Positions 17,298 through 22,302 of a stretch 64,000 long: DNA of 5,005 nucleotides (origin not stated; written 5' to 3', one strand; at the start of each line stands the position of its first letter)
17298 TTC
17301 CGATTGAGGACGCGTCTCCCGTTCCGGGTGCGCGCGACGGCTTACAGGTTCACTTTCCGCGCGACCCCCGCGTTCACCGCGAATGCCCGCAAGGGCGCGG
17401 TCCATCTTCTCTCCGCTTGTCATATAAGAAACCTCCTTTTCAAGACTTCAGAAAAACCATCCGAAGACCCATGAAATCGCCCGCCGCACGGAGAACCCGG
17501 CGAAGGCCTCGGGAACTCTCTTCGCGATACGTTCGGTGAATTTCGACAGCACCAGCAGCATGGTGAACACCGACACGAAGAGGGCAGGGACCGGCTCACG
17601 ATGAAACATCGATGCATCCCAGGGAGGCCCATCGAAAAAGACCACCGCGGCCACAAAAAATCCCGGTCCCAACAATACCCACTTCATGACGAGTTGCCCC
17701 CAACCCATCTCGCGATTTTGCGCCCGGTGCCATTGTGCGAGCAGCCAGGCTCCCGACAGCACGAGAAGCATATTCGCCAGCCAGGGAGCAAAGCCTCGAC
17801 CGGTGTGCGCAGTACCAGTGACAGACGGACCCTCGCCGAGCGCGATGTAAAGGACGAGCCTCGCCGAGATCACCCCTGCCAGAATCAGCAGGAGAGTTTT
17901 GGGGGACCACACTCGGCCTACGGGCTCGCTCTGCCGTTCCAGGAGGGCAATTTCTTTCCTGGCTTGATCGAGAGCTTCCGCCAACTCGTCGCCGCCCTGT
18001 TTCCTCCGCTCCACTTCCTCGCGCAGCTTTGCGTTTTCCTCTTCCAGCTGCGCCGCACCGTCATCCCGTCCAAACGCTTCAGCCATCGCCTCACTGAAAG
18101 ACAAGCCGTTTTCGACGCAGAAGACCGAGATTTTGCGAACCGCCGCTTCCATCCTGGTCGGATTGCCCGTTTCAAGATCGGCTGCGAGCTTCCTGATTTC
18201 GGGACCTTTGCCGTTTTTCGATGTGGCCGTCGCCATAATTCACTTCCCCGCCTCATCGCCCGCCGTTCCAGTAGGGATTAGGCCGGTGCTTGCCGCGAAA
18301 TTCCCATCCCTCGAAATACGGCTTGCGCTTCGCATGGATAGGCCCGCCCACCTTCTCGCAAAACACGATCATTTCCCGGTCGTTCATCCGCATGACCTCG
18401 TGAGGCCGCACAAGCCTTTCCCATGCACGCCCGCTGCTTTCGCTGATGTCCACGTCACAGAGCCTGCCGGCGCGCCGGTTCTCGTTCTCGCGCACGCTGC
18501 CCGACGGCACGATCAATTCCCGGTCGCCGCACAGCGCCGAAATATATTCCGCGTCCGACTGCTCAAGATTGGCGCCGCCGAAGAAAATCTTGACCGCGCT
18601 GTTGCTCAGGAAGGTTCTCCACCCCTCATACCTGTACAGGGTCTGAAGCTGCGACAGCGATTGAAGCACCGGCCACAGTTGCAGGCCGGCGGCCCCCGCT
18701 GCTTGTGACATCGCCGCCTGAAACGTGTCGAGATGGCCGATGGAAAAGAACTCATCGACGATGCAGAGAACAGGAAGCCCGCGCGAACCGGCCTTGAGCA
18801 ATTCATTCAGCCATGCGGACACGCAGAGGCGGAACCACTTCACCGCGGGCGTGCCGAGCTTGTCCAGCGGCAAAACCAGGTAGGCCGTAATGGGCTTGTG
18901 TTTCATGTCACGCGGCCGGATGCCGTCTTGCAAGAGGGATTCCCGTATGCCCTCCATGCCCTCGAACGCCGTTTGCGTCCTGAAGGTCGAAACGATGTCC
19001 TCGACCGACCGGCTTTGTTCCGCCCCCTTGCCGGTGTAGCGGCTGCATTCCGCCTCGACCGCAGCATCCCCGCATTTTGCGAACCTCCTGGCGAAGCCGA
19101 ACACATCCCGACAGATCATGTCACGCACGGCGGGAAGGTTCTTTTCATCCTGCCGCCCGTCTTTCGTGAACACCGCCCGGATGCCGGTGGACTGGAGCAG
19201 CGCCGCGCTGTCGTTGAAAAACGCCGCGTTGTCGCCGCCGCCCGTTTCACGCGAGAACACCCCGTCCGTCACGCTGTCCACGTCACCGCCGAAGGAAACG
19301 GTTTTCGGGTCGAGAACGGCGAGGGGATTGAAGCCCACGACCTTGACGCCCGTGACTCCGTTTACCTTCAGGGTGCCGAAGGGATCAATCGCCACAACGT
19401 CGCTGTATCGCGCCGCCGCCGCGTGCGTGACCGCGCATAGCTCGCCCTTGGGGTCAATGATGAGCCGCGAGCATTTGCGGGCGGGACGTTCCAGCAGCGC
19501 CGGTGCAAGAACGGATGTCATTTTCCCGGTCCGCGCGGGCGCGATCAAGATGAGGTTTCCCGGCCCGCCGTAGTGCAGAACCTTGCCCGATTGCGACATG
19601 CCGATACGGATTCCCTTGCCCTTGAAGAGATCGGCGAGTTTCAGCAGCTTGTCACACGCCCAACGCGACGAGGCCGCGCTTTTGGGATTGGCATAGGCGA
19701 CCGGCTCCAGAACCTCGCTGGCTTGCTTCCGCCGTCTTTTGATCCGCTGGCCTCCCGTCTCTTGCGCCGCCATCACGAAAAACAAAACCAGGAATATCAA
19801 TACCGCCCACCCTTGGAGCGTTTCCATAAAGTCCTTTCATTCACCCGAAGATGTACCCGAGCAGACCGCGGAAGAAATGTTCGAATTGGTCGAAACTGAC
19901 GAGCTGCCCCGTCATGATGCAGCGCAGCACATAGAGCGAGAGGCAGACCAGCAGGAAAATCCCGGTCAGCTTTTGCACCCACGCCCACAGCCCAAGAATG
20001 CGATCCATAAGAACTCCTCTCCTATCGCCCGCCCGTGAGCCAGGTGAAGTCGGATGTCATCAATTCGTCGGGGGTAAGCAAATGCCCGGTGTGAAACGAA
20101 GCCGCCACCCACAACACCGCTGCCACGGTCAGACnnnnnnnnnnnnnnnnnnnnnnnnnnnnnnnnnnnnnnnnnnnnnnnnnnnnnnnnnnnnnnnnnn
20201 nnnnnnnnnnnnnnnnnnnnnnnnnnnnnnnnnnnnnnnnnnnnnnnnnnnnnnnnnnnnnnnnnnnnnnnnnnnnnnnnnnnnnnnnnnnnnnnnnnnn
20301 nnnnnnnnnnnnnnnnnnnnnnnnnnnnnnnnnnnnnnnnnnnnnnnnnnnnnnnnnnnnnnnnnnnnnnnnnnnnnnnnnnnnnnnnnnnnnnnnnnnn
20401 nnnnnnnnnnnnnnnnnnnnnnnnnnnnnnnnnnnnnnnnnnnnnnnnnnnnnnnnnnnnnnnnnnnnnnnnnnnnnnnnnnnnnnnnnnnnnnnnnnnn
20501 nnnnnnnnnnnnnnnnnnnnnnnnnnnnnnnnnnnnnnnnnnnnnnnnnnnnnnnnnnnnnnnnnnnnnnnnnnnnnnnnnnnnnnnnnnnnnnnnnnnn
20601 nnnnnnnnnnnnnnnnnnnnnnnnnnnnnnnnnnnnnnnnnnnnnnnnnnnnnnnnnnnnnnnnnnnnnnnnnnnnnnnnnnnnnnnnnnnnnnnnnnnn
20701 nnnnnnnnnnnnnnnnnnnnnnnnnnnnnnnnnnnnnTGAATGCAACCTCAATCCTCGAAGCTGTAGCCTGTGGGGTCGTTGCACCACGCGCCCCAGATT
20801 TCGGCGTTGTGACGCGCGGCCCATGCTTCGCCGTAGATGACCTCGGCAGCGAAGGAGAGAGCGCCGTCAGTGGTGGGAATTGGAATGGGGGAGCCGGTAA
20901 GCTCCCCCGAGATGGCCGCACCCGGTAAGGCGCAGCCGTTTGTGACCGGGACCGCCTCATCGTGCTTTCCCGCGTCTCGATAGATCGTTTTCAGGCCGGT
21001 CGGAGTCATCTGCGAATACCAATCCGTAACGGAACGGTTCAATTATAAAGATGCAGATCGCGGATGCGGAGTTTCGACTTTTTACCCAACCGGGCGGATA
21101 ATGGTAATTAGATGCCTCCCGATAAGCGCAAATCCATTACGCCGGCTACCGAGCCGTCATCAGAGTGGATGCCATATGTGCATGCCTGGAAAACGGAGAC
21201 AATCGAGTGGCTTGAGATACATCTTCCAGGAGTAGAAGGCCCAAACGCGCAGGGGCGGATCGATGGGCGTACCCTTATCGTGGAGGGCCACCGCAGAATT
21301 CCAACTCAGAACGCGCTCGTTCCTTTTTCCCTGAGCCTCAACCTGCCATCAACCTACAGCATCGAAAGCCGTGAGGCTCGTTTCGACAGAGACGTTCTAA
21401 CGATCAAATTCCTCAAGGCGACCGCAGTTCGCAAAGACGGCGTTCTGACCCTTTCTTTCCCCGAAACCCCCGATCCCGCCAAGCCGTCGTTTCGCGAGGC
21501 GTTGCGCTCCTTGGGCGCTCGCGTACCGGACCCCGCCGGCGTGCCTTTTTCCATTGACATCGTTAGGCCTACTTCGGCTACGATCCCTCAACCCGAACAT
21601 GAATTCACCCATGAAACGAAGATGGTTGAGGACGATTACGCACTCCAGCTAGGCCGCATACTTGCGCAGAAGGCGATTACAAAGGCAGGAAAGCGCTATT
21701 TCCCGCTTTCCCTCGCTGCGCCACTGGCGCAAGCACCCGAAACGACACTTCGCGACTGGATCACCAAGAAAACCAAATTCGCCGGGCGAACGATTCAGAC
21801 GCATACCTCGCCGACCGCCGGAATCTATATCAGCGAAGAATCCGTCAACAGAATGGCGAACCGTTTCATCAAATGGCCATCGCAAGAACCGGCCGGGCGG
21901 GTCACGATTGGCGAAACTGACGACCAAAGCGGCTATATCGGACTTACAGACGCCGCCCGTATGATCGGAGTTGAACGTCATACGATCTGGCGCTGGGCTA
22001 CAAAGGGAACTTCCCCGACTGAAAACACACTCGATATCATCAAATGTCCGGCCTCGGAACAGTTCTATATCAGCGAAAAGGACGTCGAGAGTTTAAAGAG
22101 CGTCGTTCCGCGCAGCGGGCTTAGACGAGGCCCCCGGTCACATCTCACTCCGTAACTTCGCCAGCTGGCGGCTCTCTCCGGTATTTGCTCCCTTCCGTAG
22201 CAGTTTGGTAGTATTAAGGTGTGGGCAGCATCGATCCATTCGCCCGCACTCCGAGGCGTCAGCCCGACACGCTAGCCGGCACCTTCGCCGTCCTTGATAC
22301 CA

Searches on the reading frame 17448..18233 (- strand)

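Call 10: search_protein_families(library=pfam, proteins=[window:17448-18233:-], max_evalue=0.01)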
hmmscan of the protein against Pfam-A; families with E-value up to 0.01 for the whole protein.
window:17448-18233:- (261 aa): 1 family
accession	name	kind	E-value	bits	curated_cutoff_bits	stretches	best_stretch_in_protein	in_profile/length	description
PF07331.16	TctB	-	0.00046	20.8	29.1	1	116-229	8-125/137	Tripartite tricarboxylate transporter TctB family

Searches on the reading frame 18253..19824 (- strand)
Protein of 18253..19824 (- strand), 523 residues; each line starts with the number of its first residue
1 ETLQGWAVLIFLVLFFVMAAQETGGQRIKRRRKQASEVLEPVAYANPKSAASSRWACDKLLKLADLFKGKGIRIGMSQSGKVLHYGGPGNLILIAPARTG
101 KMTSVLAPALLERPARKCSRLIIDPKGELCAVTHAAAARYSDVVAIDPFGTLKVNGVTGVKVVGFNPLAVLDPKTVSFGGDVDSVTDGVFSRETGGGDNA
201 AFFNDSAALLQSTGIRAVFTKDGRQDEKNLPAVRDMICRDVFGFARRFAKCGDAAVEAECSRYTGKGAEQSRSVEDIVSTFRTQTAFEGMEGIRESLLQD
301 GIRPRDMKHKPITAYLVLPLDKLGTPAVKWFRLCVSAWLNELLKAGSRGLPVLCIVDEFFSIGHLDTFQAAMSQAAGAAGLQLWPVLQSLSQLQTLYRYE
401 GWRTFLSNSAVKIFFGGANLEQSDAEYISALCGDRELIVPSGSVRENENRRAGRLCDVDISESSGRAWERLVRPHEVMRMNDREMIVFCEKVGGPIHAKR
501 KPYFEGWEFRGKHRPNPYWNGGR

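Call 9: search_protein_families(library=pfam, proteins=[window:18253-19824:-], max_evalue=0.01)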
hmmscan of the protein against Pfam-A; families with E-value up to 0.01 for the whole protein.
window:18253-19824:- (523 aa): 3 families
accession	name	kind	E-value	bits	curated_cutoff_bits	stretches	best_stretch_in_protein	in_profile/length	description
PF02534.20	T4SS-DNA_transf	-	1.1e-36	127.2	20.1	1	90-506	46-448/468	Type IV secretory system Conjugative DNA transfer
PF12696.13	TraG-D_C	-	3.2e-22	79.2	22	1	351-481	1-125/126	TraM recognition site of TraD and TraG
PF10412.15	TrwB_AAD_bind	-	8.7e-06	25.3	20.5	1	352-487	246-373/387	Type IV secretion-system coupling protein DNA-binding domain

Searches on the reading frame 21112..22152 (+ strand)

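Call 9: search_protein_families(library=pfam, proteins=[window:21112-22152:+], max_evalue=0.01)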
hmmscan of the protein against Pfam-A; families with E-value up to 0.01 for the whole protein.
window:21112-22152:+ (347 aa): 1 family
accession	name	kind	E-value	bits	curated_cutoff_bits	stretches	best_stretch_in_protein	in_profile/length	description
PF12728.13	HTH_17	-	0.00067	20.3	27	0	278-300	4-26/51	Helix-turn-helix domain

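Call 48: search_protein_families(library=ncbifam, proteins=[window:21112-22152:+], max_evalue=0.01)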
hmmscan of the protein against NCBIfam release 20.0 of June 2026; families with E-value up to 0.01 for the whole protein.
window:21112-22152:+ (347 aa): 0 families

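Call 67: search_protein_families(library=phrogs, proteins=[window:21112-22152:+], max_evalue=0.01)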
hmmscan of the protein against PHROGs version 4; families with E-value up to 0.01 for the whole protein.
window:21112-22152:+ (347 aa): 2 families
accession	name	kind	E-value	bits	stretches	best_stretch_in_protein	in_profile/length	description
phrog_66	-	integration and excision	9.4e-06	26.5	1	272-327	90-138/412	excisionase and transcriptional regulator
phrog_2474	-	transcription regulation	0.00051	20.9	1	269-300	42-73/118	MerR-like transcriptional regulator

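Call 68: search_protein_families(library=padloc, proteins=[window:21112-22152:+], max_evalue=0.01)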
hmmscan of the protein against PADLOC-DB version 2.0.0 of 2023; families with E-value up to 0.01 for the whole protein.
window:21112-22152:+ (347 aa): 0 families
